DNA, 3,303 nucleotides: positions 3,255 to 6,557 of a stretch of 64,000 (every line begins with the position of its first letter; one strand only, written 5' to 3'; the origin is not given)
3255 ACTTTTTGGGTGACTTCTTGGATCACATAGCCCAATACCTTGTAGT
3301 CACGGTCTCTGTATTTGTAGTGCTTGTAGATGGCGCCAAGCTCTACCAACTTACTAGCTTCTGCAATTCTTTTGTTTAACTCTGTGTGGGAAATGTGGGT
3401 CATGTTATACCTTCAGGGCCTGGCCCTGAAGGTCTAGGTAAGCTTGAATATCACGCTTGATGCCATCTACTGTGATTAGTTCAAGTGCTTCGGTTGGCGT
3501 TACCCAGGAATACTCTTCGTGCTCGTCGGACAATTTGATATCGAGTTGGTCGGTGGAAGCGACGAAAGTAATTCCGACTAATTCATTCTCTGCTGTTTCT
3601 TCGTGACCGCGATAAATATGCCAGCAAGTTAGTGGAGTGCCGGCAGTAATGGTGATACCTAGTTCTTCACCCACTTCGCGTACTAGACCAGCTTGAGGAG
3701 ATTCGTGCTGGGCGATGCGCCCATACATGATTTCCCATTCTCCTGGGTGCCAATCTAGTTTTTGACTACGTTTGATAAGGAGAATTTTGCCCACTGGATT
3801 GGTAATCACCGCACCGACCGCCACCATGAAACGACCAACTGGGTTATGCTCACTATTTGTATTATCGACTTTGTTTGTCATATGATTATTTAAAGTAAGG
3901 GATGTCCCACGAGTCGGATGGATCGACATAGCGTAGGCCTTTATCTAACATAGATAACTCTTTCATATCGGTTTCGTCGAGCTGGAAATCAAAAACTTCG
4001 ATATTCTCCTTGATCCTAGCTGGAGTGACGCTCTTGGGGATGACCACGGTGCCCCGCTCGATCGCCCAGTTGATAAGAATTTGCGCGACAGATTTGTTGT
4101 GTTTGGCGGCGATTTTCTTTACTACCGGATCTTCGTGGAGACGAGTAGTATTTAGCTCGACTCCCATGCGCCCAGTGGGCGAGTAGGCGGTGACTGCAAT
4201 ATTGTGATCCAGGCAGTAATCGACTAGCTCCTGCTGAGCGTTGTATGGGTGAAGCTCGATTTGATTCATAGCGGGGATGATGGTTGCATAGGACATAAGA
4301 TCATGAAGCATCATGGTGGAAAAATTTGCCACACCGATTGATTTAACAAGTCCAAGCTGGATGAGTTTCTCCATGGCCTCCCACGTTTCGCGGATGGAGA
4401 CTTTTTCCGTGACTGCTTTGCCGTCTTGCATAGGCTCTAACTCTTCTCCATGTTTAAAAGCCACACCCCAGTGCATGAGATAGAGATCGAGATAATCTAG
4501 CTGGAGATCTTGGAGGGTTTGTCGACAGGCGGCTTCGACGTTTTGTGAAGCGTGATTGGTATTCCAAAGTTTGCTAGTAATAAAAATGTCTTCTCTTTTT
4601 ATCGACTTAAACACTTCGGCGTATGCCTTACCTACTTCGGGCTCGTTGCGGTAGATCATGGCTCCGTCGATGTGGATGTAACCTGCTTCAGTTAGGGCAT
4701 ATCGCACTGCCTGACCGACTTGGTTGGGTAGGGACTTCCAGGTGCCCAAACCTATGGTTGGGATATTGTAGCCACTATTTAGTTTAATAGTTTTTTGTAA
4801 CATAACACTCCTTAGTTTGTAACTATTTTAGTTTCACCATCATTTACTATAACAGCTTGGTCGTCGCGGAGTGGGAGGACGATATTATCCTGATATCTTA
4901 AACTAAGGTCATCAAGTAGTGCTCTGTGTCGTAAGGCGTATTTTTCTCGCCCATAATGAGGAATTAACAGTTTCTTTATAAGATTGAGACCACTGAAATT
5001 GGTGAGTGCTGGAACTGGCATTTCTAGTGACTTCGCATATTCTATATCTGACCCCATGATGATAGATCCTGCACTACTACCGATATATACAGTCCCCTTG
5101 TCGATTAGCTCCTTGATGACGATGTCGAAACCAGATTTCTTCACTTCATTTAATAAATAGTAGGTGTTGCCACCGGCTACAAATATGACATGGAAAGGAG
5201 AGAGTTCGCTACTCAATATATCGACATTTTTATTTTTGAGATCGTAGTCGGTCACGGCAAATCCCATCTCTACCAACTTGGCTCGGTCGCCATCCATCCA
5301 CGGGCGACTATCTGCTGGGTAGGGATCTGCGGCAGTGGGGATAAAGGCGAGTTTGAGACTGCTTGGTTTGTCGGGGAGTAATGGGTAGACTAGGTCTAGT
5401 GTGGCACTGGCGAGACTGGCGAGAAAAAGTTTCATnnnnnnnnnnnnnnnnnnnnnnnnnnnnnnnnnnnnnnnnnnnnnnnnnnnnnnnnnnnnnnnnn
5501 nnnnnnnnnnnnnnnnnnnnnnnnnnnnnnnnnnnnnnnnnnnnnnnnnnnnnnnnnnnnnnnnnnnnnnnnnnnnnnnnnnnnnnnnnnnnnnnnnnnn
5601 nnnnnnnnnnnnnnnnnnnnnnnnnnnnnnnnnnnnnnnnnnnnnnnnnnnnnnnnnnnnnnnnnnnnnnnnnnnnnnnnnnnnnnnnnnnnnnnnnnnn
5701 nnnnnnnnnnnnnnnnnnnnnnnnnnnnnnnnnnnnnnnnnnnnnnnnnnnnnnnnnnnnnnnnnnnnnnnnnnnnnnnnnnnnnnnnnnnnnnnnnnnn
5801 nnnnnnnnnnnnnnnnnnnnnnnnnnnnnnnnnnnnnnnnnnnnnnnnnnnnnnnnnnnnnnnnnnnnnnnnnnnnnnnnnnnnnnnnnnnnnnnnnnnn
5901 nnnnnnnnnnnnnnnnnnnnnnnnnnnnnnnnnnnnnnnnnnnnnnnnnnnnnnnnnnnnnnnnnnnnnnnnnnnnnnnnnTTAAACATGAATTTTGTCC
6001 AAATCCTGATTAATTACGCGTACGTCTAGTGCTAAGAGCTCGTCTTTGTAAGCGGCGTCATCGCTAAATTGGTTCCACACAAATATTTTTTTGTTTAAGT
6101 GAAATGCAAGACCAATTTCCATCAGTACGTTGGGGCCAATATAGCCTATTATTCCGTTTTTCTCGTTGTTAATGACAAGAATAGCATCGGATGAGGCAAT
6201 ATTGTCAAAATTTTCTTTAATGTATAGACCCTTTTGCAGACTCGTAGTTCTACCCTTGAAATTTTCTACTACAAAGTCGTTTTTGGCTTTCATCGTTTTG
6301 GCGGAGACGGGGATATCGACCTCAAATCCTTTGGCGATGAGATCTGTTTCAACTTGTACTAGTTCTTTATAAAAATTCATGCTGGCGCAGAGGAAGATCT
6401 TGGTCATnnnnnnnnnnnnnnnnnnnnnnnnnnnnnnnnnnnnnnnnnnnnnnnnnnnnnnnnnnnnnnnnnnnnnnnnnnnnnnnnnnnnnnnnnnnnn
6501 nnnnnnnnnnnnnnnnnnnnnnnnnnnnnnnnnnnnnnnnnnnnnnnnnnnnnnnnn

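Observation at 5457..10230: Copper operon with unusual composition: ArsR-TRASH regulator, CopA, dual-Cys permease fused to a cupredoxin-like domain, embedded deoxyribosyltransferase-like gene, CopZ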

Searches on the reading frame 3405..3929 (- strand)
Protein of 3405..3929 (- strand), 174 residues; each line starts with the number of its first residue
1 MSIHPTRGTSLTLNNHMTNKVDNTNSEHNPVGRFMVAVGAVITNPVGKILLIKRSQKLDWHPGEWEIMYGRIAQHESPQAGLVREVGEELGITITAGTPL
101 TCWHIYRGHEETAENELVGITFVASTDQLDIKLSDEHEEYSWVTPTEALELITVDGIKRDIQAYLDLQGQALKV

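Call 91: search_protein_families(library=pfam, proteins=[window:3405-3929:-], max_evalue=0.001)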
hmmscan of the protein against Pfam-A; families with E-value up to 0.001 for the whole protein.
window:3405-3929:- (174 aa): 2 families
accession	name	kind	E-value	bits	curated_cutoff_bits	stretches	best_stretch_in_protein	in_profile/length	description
PF00293.34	NUDIX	-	2.8e-19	69.9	21.1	1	34-152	2-121/134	NUDIX domain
PF14815.12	NUDIX_4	-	5.9e-06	26.5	35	1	40-148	3-98/113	NUDIX domain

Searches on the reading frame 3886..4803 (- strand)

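Call 91: search_protein_families(library=pfam, proteins=[window:3886-4803:-], max_evalue=0.001)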
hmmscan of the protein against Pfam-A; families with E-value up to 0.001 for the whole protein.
window:3886-4803:- (305 aa): 1 family
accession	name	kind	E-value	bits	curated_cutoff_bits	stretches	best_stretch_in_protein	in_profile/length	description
PF00248.27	Aldo_ket_red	-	2.2e-53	181.7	24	1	17-285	2-288/291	Aldo/keto reductase family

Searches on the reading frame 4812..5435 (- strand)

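Call 3: search_protein_families(library=pfam, proteins=[window:4812-5435:-], max_evalue=0.01)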
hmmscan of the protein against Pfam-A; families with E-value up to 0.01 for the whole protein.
window:4812-5435:- (207 aa): 1 family
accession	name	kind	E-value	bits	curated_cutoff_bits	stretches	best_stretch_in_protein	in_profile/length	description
PF03575.23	Peptidase_S51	-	1.8e-34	119.7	23.9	1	25-204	29-205/206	Peptidase family S51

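Call 4: search_protein_families(library=ncbifam, proteins=[window:4812-5435:-], max_evalue=0.01)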
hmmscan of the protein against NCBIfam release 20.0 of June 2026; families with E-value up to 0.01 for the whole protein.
window:4812-5435:- (207 aa): 2 families
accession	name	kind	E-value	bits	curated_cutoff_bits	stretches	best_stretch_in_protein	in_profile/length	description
NF003642.0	PRK05282.1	equivalog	4e-16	59.2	156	1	51-168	54-165/233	dipeptidase PepE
TIGR02069.1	cyanophycinase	equivalog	8.7e-07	28.7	126.6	1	76-205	78-207/250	cyanophycinase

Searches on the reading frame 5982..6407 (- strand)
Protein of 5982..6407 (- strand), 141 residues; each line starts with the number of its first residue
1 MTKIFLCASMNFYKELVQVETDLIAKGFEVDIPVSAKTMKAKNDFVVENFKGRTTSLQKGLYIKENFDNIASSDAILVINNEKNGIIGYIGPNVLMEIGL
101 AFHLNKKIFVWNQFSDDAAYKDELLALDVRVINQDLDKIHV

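Call 3: search_protein_families(library=pfam, proteins=[window:5982-6407:-], max_evalue=0.01)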
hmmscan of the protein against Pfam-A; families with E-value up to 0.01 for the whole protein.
window:5982-6407:- (141 aa): 1 family
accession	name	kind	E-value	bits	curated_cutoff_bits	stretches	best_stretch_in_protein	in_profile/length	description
PF05014.21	Nuc_deoxyrib_tr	-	0.0009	19.8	28.8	1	54-117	44-102/117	Nucleoside 2-deoxyribosyltransferase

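Call 4: search_protein_families(library=ncbifam, proteins=[window:5982-6407:-], max_evalue=0.01)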
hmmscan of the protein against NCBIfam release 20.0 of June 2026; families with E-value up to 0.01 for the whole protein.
window:5982-6407:- (141 aa): 1 family
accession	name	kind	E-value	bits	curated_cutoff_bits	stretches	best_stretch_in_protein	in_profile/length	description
TIGR01096.1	3A0103s03R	subfamily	0.008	15.7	256.35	1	26-72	47-89/250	lysine/arginine/ornithine ABC transporter substrate-binding protein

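Call 31: find_homologous_proteins(query=window:5982-6407:-)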
Query window:5982-6407:- (141 aa): 127 proteins with E <= 0.001 among 136 candidates; the best 120 are listed.
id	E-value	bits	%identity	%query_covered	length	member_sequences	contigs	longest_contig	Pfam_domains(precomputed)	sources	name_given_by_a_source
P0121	1.2e-85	302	100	100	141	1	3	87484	-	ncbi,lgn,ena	-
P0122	2.2e-85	301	99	100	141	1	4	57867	-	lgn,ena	-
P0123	5.3e-85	300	99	100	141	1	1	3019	-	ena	-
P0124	6.8e-84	297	99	100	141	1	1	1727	-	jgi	jgi:hypothetical protein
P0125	1.5e-71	257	85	100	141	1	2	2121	-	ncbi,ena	-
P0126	5.5e-71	255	82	100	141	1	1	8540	PF05014.22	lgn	-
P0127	1.4e-67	244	80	100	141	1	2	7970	-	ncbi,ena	-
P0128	4.5e-67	242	78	100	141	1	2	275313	-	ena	-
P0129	1.7e-66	240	80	100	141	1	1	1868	-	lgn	-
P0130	2.6e-66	240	78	100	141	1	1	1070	-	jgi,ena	-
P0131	3.0e-66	240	79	100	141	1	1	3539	-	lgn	-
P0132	5.2e-65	236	81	100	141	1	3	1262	-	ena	-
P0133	2.6e-63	230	99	78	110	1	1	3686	-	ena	-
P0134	4.0e-62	226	75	100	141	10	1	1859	-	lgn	-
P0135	4.7e-62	226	74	100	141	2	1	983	-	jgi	jgi:hypothetical protein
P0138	1.3e-61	224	76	99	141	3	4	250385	-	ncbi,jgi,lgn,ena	jgi:hypothetical protein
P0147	7.2e-58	212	72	100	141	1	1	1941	PF05014.22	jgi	jgi:nucleoside 2-deoxyribosyltransferase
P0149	1.0e-57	212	72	100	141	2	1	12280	PF05014.22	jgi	jgi:nucleoside 2-deoxyribosyltransferase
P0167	1.9e-48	182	60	100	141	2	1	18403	PF05014.22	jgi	jgi:nucleoside 2-deoxyribosyltransferase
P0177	5.8e-47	177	61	100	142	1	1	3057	PF05014.22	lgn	-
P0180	1.1e-46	176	63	98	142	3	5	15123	PF05014.22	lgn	-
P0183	1.9e-46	175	63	99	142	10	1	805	PF05014.22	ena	-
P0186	5.2e-46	174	62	96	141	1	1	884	PF05014.22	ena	-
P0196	2.6e-44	169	59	99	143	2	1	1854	PF05014.22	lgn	-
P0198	3.9e-44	168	62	97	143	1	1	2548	PF05014.22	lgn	-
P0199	4.7e-44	168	58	99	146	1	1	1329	PF05014.22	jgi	jgi:hypothetical protein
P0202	7.0e-44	167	58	99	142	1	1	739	PF05014.22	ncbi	-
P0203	8.8e-44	167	61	99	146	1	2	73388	PF05014.22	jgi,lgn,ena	-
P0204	1.5e-43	166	59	96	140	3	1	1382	PF05014.22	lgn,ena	-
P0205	1.5e-43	166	59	96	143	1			PF05014.22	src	-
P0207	1.8e-43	166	62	92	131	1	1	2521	PF05014.22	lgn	-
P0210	1.3e-42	163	57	99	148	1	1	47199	PF05014.22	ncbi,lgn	-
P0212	2.3e-42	162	58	98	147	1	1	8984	PF05014.22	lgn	-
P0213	2.8e-42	162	62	93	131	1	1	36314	PF05014.22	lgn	-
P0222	2.2e-40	156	59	93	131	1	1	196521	-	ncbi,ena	-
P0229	8.1e-39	151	57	92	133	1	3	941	PF05014.22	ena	-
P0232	4.7e-38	148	59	92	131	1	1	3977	PF05014.22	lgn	-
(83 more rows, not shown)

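Call 32: find_encoding_contigs(protein=P0138, flank=5000, max_places=3)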
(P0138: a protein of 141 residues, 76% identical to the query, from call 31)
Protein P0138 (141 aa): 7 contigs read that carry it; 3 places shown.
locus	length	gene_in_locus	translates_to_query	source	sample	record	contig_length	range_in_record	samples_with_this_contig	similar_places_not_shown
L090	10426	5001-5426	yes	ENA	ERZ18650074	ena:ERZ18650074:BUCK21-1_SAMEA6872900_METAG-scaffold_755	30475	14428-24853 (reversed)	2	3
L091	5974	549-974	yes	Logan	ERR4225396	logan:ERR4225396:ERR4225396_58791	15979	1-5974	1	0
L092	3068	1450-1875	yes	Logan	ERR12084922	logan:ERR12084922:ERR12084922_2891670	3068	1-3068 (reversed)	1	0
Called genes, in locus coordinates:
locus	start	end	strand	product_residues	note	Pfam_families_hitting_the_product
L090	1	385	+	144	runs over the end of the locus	PF00293:NUDIX, PF14815:NUDIX_4 (weak)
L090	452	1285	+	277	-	PF02498:Bro-N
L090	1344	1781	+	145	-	PF01022:HTH_5 (weak), PF04945:YHS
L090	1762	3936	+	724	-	PF00403:HMA, PF00122:E1-E2_ATPase, PF00702:Hydrolase, PF08282:Hydrolase_3 (faint)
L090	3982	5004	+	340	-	PF13386:DsbD_2, PF13473:Cupredoxin_1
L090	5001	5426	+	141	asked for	-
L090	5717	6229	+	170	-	PF00186:DHFR_1 (weak), PF01872:RibD_C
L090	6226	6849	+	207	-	PF03575:Peptidase_S51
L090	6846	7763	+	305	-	PF00248:Aldo_ket_red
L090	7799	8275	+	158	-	PF00293:NUDIX, PF14815:NUDIX_4 (weak)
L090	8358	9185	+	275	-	-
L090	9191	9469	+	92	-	PF07866:DUF1653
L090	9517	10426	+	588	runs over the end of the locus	PF00989:PAS (weak), PF08448:PAS_4 (weak), PF13188:PAS_8 (faint), PF13426:PAS_9, PF00989:PAS, PF13426:PAS_9, PF01590:GAF, PF08447:PAS_3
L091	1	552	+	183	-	?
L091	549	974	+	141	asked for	-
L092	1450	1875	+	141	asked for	-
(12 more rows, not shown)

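Call 33: find_encoding_contigs(protein=P0222, flank=5000, max_places=2)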
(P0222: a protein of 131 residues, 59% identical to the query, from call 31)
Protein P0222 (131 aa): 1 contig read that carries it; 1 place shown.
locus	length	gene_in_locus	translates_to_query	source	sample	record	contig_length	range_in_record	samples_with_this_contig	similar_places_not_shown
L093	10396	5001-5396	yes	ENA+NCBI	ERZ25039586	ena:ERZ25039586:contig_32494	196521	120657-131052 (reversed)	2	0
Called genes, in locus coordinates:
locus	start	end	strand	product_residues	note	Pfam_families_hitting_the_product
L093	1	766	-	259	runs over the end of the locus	PF25046:DUF7790 (weak)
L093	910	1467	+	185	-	PF01872:RibD_C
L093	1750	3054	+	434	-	-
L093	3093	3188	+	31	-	-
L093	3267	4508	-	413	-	-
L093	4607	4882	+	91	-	-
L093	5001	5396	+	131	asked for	-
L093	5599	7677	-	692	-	-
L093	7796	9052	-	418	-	PF09594:GT87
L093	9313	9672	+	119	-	-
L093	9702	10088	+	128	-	-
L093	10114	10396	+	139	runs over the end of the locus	PF08818:DUF1801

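Call 34: find_encoding_contigs(protein=P0203, flank=5000, max_places=2)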
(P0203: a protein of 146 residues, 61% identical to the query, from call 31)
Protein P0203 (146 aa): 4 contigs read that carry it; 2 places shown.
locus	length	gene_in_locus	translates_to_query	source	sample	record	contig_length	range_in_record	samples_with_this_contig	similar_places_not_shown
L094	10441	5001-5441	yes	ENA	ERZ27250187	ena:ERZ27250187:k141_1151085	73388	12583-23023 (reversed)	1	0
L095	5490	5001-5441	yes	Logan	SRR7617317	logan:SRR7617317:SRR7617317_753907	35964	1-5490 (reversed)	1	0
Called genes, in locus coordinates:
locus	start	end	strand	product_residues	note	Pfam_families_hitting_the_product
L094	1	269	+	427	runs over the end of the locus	PF01566:Nramp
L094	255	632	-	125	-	PF00173:Cyt-b5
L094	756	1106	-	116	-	PF00076:RRM_1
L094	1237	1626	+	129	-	PF01741:MscL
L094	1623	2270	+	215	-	PF03575:Peptidase_S51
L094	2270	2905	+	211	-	PF03575:Peptidase_S51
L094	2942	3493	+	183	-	PF07690:MFS_1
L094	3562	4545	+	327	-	PF13310:Virulence_RhuM, PF02661:Fic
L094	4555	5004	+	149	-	PF00293:NUDIX, PF14815:NUDIX_4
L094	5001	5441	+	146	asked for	PF05014:Nuc_deoxyrib_tr (weak)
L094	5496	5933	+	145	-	PF01022:HTH_5 (weak), PF04945:YHS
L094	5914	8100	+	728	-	PF00403:HMA, PF00122:E1-E2_ATPase, PF00702:Hydrolase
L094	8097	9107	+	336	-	PF13386:DsbD_2, PF13473:Cupredoxin_1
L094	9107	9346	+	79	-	PF00403:HMA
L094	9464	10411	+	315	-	-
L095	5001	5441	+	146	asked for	PF05014:Nuc_deoxyrib_tr (weak)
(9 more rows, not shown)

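Call 43: predict_structure(alignment_id=A2)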
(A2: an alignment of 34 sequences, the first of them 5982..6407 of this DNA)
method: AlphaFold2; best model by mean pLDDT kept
length: 141 residues; sequences in the alignment: 34
mean_pLDDT: 95.7   pTM: 0.90
mean pLDDT of the five models: 95.7, 95.6, 95.4, 94.9, 93.9
residues with pLDDT >= 90: 131; 70-90: 10; 50-70: 0; < 50: 0
segments of 3 or more residues with pLDDT < 50: none
pLDDT, mean of each block of 10 residues (from residue 1): 96 98 98 96 92 89 97 98 95 96 98 94 96 97 84
secondary structure, 60 per line:
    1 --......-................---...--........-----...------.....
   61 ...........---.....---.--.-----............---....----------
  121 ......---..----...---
elements in order: E3-8 H10-25 E29-31 H34-41 H56-71 E75-79 H92-103 E107-110 H121-126

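Call 47: fold_search(model_id=the predicted structure, library=pdb)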
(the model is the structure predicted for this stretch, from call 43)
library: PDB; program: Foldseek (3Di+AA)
matches with E <= 10: 1198; with E <= 0.001: 23
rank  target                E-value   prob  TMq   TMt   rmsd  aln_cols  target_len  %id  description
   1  4jen_B                7.2e-05  1.00  0.53  0.59   4.6       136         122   19  Structure of Clostridium botulinum CMP N-glycosidase, BcmB (released 2013-09-11)
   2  8pqr_D                1.1e-04  1.00  0.56  0.52   5.4       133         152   21  Nucleoside 2'deoxyribosyltransferase from Chroococcidiopsis thermalis PCC 7203 WT bound to DAD_Immucillin-H (released 2024-02-21)
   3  6evs_A                1.4e-04  1.00  0.58  0.60   4.2       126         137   16  Characterization of 2-deoxyribosyltransferase from psychrotolerant bacterium Bacillus psychrosaccharolyticus: a suitab (released 2018-11-14)
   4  2a0k_A                2.0e-04  1.00  0.52  0.47   4.0       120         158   18  Crystal structure of Nucleoside 2-deoxyribosyltransferase from Trypanosoma brucei at 1.8 A resolution (released 2005-07-26)
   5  8qc0_D                2.0e-04  1.00  0.59  0.56   5.0       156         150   17  Nucleoside 2'deoxyribosyltransferase from Chroococcidiopsis thermalis PCC 7203 WT ribosylated (released 2024-02-21)
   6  8pqr_A                2.3e-04  1.00  0.56  0.52   5.4       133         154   21  Nucleoside 2'deoxyribosyltransferase from Chroococcidiopsis thermalis PCC 7203 WT bound to DAD_Immucillin-H (released 2024-02-21)
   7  8of6_I                2.6e-04  1.00  0.58  0.56   6.0       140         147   14  Structure of YtoQ (released 2024-03-27)
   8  9emx_C                3.0e-04  1.00  0.54  0.51   5.0       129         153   22  Nucleoside 2'deoxyribosyltransferase from Chroococcidiopsis thermalis PCC 7203 Double Mutant Y7F A9S bound to Cordycep (released 2025-05-07)
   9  8qc0_A                3.2e-04  1.00  0.55  0.52   4.7       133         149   20  Nucleoside 2'deoxyribosyltransferase from Chroococcidiopsis thermalis PCC 7203 WT ribosylated (released 2024-02-21)
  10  1rtt                  3.4e-04  1.00  0.46  0.39   6.5       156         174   15  Crystal structure determination of a putative NADH-dependent reductase using sulfur anomalous signal (released 2004-08-17)
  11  8pqs_D                3.6e-04  1.00  0.57  0.53   5.0       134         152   20  Nucleoside 2'deoxyribosyltransferase from Chroococcidiopsis thermalis PCC 7203 E88A Mutant (released 2024-02-21)
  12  8pqq_D                4.4e-04  1.00  0.54  0.50   5.2       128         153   19  Nucleoside 2'deoxyribosyltransferase from Chroococcidiopsis thermalis PCC 7203 E88Q Mutant bound to Clofarabine (released 2024-02-21)
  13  8pqs_B                4.7e-04  1.00  0.56  0.52   5.3       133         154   20  Nucleoside 2'deoxyribosyltransferase from Chroococcidiopsis thermalis PCC 7203 E88A Mutant (released 2024-02-21)
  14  4jen_C                5.3e-04  1.00  0.54  0.66   4.5       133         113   20  Structure of Clostridium botulinum CMP N-glycosidase, BcmB (released 2013-09-11)
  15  8rh3_A                5.7e-04  1.00  0.58  0.53   4.8       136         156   19  Nucleoside 2'deoxyribosyltransferase from Chroococcidiopsis thermalis PCC 7203 WT bound to Gemcitabine (released 2024-02-21)
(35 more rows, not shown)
